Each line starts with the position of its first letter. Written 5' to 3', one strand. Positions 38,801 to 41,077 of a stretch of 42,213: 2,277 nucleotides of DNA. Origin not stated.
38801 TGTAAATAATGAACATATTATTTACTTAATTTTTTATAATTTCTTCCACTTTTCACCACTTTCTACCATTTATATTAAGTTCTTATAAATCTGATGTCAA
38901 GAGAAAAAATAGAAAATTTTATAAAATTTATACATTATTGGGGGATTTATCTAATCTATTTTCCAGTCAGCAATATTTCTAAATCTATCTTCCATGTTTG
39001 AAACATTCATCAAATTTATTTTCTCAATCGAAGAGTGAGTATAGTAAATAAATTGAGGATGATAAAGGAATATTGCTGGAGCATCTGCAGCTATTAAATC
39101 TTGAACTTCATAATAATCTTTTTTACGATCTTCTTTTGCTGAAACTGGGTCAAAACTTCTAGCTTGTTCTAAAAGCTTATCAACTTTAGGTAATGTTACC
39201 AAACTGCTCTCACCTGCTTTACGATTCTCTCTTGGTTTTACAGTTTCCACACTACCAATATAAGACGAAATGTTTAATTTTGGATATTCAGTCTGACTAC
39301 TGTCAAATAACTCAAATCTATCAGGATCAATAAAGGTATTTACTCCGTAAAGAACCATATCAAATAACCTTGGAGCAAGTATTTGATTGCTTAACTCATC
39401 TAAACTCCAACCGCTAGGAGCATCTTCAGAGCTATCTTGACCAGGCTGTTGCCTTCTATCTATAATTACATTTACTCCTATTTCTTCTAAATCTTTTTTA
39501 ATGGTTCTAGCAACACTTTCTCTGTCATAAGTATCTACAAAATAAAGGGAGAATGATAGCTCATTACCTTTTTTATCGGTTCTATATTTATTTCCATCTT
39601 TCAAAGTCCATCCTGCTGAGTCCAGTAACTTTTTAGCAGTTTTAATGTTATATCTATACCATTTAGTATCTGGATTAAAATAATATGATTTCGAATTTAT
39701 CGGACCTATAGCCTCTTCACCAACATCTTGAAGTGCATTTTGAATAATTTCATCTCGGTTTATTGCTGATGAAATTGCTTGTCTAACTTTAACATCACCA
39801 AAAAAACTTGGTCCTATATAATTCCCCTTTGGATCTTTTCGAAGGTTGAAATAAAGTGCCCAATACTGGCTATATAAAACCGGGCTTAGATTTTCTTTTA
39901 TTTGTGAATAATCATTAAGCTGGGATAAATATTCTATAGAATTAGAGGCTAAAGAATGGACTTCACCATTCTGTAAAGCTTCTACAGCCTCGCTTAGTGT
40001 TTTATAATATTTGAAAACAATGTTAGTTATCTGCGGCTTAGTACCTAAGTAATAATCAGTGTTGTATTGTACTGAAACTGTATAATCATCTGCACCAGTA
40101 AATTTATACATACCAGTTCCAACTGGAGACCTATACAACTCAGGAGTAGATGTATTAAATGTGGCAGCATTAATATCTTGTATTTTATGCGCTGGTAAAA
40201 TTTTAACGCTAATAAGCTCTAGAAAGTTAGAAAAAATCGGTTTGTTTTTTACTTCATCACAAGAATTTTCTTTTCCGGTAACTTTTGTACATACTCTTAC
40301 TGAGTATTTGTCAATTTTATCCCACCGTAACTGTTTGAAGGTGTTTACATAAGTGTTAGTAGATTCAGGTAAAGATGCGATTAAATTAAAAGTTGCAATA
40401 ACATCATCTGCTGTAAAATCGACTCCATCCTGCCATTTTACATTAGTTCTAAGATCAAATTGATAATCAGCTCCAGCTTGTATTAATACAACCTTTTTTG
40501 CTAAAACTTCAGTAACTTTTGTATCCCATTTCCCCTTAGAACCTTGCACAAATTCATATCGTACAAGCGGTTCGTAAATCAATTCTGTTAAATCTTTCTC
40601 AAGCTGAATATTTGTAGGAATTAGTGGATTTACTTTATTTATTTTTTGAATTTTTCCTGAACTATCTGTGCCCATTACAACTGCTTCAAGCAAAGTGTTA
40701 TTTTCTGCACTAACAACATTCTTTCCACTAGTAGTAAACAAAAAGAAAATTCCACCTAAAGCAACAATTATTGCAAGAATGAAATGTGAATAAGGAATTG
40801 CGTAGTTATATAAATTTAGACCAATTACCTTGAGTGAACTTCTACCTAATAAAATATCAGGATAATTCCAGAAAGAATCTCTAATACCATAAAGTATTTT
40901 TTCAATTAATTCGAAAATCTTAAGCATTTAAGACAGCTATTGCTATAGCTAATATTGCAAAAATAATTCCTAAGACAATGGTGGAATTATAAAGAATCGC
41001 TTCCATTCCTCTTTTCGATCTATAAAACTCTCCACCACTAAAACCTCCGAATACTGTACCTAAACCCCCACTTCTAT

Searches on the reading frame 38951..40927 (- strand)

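Call 9: search_protein_families(library=pfam, proteins=[window:38951-40927:-], max_evalue=0.001)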
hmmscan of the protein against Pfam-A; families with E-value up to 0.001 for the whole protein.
window:38951-40927:- (658 aa): 1 family
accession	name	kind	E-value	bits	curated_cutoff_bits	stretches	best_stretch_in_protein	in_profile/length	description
PF00496.27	SBP_bac_5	-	3e-56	191.5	32.4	1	138-495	2-327/368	Bacterial extracellular solute-binding proteins, family 5 Middle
